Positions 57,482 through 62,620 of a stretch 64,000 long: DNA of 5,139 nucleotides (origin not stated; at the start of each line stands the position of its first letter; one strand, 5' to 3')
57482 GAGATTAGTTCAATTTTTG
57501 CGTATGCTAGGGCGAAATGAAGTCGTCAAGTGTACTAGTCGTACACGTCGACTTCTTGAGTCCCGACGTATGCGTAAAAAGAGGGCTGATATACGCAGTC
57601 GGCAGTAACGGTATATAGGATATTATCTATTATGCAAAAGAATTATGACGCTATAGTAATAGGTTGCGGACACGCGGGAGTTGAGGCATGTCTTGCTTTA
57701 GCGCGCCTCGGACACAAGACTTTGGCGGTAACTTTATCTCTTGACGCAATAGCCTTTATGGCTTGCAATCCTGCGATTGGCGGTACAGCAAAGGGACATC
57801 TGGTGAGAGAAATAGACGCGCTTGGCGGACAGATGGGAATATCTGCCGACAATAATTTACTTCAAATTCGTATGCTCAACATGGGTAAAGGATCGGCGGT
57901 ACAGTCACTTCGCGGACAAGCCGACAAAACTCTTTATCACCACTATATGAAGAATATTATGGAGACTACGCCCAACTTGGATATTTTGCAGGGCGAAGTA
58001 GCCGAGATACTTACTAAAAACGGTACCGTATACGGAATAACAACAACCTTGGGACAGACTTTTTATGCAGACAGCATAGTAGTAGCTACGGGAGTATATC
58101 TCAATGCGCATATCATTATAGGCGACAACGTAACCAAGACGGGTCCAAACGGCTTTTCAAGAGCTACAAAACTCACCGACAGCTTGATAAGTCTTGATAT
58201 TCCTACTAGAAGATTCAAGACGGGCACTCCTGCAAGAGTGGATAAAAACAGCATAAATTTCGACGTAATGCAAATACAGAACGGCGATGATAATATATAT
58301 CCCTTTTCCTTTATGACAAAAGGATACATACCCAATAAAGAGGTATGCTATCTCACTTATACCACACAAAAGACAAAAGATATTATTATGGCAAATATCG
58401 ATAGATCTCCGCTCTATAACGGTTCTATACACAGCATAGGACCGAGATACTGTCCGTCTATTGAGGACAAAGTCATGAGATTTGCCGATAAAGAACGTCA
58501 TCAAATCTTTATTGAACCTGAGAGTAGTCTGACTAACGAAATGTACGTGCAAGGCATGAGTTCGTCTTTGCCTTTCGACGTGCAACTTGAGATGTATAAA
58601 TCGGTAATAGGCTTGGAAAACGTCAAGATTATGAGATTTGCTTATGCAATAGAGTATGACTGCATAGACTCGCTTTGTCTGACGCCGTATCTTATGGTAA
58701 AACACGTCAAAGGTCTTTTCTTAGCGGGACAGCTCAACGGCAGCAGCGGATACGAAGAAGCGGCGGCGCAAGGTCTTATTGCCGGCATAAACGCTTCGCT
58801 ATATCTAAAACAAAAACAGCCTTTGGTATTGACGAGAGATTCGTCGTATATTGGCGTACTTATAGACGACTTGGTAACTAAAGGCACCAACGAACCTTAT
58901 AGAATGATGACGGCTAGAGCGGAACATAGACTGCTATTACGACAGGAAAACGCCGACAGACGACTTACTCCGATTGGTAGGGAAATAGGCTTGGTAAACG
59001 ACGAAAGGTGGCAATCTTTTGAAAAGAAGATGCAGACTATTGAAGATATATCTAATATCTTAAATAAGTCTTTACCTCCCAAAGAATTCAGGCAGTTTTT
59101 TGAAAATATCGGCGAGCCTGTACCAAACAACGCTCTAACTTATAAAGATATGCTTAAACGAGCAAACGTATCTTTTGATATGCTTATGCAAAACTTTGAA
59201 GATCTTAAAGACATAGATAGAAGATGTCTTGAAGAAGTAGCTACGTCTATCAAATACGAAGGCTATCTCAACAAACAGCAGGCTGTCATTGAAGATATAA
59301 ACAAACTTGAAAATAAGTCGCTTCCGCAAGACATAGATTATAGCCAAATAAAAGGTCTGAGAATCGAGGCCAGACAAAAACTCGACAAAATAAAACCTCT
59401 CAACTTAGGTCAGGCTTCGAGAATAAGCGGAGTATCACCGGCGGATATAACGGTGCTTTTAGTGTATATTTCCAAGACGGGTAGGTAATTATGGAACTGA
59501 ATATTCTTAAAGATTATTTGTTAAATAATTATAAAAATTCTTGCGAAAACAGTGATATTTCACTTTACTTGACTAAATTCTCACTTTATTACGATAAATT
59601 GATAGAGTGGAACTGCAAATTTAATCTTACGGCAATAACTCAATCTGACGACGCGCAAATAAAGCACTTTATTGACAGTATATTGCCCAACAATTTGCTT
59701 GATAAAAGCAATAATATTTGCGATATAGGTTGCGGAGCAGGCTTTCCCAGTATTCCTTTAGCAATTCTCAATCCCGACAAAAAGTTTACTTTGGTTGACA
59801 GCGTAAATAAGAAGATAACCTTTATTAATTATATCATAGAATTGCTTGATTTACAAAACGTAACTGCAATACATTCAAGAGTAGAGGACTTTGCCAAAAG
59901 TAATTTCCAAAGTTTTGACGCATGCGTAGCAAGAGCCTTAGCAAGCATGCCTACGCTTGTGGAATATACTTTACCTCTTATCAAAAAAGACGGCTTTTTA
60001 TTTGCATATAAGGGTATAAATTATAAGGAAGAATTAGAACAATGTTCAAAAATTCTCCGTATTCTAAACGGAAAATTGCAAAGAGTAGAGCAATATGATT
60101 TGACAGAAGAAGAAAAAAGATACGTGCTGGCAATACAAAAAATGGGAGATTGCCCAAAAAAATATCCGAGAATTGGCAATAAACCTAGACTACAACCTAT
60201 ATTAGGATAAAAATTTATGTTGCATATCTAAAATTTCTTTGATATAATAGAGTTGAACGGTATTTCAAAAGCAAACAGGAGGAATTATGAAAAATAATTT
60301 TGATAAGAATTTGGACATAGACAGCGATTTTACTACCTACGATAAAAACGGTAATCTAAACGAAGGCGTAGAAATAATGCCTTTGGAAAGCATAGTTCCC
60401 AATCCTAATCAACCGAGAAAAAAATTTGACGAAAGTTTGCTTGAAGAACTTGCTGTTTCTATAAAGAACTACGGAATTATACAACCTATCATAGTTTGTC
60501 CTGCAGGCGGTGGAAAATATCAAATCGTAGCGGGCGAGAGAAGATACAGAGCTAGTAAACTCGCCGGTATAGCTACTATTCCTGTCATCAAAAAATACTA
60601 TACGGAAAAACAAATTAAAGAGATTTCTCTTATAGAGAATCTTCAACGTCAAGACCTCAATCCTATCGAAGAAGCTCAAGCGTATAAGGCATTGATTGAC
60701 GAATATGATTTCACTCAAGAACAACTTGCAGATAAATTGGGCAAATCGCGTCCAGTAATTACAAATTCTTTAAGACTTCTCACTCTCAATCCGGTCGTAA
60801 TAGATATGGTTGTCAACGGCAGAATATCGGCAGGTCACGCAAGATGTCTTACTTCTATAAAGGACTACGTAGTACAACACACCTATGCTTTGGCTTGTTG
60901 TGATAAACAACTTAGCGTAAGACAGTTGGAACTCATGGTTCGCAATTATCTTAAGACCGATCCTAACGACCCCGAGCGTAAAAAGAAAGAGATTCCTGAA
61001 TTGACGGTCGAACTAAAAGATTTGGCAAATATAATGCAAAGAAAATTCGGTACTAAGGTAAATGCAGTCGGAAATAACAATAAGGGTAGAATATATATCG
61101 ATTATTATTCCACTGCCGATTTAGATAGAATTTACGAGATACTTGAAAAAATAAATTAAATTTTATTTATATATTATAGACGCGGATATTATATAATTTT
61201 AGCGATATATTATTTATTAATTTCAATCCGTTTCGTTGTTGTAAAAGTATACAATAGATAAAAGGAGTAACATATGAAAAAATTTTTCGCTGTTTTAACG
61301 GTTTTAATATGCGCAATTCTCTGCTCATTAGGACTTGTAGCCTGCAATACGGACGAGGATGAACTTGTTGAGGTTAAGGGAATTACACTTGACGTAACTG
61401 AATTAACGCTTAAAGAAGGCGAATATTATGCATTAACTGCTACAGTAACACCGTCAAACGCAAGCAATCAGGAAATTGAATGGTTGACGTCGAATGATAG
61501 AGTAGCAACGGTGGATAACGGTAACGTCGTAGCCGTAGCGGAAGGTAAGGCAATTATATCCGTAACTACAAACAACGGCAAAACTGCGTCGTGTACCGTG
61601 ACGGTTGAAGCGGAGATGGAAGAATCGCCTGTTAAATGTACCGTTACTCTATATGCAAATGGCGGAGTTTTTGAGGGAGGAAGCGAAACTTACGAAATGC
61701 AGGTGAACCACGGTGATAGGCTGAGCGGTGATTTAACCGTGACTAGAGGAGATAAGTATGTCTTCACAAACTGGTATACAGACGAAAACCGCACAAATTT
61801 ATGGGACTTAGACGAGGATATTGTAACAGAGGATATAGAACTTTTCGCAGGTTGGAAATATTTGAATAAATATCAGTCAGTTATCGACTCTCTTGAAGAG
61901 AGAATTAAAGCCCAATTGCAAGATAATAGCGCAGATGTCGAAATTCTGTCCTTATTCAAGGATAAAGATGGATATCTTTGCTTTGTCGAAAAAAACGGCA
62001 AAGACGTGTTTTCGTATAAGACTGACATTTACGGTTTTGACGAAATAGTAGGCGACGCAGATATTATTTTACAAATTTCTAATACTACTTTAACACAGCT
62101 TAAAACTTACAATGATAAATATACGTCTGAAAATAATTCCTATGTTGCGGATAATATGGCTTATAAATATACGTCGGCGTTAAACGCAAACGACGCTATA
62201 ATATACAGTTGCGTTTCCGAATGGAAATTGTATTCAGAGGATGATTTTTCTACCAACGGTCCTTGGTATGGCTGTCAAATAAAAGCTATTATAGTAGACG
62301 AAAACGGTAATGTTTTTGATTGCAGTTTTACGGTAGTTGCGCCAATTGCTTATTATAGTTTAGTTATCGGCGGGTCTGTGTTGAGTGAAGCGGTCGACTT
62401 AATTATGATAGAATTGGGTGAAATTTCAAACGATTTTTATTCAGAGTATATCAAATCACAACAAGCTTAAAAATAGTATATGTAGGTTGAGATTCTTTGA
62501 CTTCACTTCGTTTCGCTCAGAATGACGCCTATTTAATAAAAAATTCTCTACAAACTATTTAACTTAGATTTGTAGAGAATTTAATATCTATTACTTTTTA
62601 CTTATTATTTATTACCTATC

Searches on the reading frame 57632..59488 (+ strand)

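Call 10: search_protein_families(library=ncbifam, proteins=[window:57632-59488:+])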
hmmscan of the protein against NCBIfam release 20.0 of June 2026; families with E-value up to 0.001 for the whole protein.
window:57632-59488:+ (618 aa): 4 families
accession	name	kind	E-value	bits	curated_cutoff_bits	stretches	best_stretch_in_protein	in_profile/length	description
TIGR00136.1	mnmG_gidA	equivalog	6.7e-246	817.4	524.85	1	5-615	1-614/616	tRNA uridine-5-carboxymethylaminomethyl(34) synthesis enzyme MnmG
TIGR00137.1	gid_trmFO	equivalog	2.6e-18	66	428.65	1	306-421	275-390/433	FADH(2)-oxidizing methylenetetrahydrofolate--tRNA-(uracil(54)-C(5))-methyltransferase TrmFO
NF003739.0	PRK05335.1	equivalog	2.1e-17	63.1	262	1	306-426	278-397/441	methylenetetrahydrofolate--tRNA-(uracil(54)-C(5))-methyltransferase (FADH(2)-oxidizing) TrmFO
NF004943.0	PRK06292.2-1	equivalog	0.00085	18.2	432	0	3-182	2-168/456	dihydrolipoyl dehydrogenase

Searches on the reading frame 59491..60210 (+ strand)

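Call 10: search_protein_families(library=ncbifam, proteins=[window:59491-60210:+])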
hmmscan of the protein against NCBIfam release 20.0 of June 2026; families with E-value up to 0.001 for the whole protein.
window:59491-60210:+ (239 aa): 5 families
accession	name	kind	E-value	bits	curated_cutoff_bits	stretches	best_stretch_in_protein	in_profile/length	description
TIGR00138.1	rsmG_gidB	equivalog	8.8e-47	159.1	99.5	1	31-210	2-177/183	16S rRNA (guanine(527)-N(7))-methyltransferase RsmG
TIGR01983.1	UbiG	equivalog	5.1e-07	29.2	102.95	1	72-171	49-150/228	bifunctional 2-polyprenyl-6-hydroxyphenol methylase/3-demethylubiquinol 3-O-methyltransferase UbiG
TIGR00536.1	hemK_fam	subfamily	3.7e-05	22.9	115.5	1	69-131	109-174/286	HemK family protein methyltransferase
TIGR03534.1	RF_mod_PrmC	equivalog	0.00016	21.3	199.1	1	71-146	85-161/253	peptide chain release factor N(5)-glutamine methyltransferase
TIGR02469.1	CbiT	equivalog_domain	0.00038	20.7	78.3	1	70-146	17-93/124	precorrin-6Y C5,15-methyltransferase (decarboxylating) subunit CbiT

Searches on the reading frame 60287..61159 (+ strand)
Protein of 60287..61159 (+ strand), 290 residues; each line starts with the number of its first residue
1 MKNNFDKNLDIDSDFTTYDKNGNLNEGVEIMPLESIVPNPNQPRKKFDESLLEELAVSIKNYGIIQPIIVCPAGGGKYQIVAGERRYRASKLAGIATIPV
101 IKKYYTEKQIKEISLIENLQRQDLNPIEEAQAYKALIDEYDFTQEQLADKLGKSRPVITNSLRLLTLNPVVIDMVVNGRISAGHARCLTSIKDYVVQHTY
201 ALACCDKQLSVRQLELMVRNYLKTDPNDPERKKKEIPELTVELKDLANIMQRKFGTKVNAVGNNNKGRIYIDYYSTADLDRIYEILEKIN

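Call 10: search_protein_families(library=ncbifam, proteins=[window:60287-61159:+])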
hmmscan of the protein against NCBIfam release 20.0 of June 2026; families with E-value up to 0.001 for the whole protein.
window:60287-61159:+ (290 aa): 7 families
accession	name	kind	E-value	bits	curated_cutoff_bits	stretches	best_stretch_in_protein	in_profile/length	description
TIGR04285.1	nucleoid_noc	exception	1.7e-68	230.7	315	1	29-253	3-225/255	nucleoid occlusion protein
TIGR00180.1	parB_part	domain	4e-54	183.2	58.45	1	26-193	3-174/186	ParB/RepB/Spo0J family partition protein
TIGR03734.1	PRTRC_parB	hypoth_equivalog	6.9e-35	120.6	278.6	1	41-223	6-191/555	PRTRC system ParB family protein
NF010406.0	PRK13832.1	subfamily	1.5e-15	56.8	640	1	36-180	12-158/578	plasmid partitioning protein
TIGR03454.1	partition_RepB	equivalog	7.5e-11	42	201.5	1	26-166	60-202/325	plasmid partitioning protein RepB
NF010440.0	PRK13866.1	equivalog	5.7e-07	29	522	1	52-138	90-177/336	plasmid partitioning protein RepB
NF053625.1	SerKinSerKArch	equivalog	0.00024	20.3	380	1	48-128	31-112/244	ADP-dependent L-serine kinase SerK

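Call 31: search_protein_families(library=pfam, proteins=[window:60287-61159:+], max_evalue=0.01)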
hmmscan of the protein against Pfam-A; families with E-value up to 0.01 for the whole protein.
window:60287-61159:+ (290 aa): 4 families
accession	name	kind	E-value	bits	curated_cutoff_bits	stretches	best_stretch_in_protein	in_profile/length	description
PF17762.8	HTH_ParB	-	6.4e-35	119.8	22.6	1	122-221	1-100/102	ParB HTH domain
PF02195.25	ParB_N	-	2.2e-31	108.2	26.3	1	28-120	3-95/95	ParB N-terminal domain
PF23552.2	ParB_C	-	8.8e-05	22.3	23.8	1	243-286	5-49/50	ParB dimerisation domain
PF01381.28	HTH_3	-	0.0035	17.8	23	1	134-159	2-27/55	Helix-turn-helix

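Call 46: search_solved_structures(query=window:60287-61159:+, max_evalue=1e-10, show_alignments=2)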
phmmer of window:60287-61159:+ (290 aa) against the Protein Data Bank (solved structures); distinct sequences matched with E-value up to 1e-10: 13.
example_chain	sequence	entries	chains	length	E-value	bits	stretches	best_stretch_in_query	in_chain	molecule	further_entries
6sdk_A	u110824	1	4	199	1.2e-50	175.9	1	27-219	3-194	Stage 0 sporulation protein J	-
7bnk_A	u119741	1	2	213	2.8e-50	174.7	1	27-224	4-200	ParB family protein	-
7nfu_A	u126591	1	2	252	1.3e-49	172.5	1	25-235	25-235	Nucleoid occlusion protein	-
7ng0_A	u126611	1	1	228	1.5e-49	172.3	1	27-235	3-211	Nucleoid occlusion protein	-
7bnr_A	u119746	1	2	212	2e-49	171.9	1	27-224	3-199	ParB family protein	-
7o0n_A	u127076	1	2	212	2e-49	171.9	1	27-224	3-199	ParB family protein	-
1vz0_A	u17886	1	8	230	3.4e-49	171.1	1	26-219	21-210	Chromosome-partitioning protein Spo0J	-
4umk_A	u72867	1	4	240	3.2e-45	158.1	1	27-227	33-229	PROBABLE CHROMOSOME-PARTITIONING PROTEIN PARB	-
6t1f_A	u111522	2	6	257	1e-43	153.1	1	27-220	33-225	Chromosome-partitioning protein ParB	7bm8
7ol9_A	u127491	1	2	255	4.7e-41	144.4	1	23-235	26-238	Nucleoid occlusion protein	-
6y93_A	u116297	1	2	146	8.2e-21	78.1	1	112-235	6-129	Nucleoid occlusion protein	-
6s6h_A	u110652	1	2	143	5.5e-20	75.4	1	110-220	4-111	Chromosome-partitioning protein ParB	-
8qa8_A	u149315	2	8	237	9.8e-11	45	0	31-180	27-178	Transcriptional repressor protein KorB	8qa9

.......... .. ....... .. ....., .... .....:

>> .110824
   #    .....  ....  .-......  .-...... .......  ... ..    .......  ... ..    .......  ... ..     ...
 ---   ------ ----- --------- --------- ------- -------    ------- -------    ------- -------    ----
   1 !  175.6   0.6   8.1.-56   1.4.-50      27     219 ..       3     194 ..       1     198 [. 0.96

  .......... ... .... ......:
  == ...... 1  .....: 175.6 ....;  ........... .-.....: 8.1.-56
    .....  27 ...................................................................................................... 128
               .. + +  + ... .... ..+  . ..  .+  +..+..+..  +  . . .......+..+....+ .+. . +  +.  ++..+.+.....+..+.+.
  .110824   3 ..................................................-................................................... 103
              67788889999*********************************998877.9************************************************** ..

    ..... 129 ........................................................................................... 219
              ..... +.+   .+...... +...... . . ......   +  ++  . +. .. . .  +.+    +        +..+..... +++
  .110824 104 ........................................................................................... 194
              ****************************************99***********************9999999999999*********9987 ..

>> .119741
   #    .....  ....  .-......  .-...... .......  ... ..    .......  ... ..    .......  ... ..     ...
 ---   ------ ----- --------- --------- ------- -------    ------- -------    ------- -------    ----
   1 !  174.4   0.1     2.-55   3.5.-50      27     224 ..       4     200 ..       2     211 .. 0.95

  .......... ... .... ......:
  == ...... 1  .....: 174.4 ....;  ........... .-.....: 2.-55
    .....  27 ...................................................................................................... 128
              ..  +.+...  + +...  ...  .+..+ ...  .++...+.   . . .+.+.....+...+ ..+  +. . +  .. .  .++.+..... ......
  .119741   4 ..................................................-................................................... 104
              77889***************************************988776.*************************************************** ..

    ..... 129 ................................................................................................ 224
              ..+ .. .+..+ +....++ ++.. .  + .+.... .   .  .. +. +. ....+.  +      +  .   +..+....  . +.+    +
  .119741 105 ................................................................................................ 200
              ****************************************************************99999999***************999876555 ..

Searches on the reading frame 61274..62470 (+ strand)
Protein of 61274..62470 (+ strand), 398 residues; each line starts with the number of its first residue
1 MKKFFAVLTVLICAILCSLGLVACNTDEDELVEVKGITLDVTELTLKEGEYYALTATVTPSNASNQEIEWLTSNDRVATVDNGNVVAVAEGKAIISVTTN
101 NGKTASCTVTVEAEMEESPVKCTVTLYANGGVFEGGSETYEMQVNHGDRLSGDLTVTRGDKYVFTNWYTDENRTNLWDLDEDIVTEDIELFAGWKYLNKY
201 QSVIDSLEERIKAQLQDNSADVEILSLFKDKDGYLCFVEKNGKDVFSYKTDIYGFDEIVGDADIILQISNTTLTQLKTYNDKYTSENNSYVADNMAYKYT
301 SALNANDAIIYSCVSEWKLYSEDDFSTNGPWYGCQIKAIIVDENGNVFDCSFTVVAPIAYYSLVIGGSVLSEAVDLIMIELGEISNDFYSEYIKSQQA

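Call 10: search_protein_families(library=ncbifam, proteins=[window:61274-62470:+])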
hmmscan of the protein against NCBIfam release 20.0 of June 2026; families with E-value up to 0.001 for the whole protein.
window:61274-62470:+ (398 aa): 1 family
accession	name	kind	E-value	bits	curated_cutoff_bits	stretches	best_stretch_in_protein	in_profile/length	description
NF052328.1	NeuramTDE0471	equivalog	8.8e-06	24.7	900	1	142-199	63-121/538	neuraminidase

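Call 31: search_protein_families(library=pfam, proteins=[window:61274-62470:+], max_evalue=0.01)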
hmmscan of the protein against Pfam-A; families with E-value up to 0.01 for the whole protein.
window:61274-62470:+ (398 aa): 3 families
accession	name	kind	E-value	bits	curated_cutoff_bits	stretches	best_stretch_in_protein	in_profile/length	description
PF02368.24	Big_2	-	4.4e-17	62.2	22.8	1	34-109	2-79/79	Bacterial Ig-like domain (group 2)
PF09479.16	Flg_new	-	2.2e-07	31.3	27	1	123-192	2-64/65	Listeria-Bacteroides repeat domain (List_Bact_rpt)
PF21461.3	HL_N-beta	-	0.0098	16.1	27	0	72-104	18-49/57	Hyaluronate lyase, N-terminal beta-sheet domain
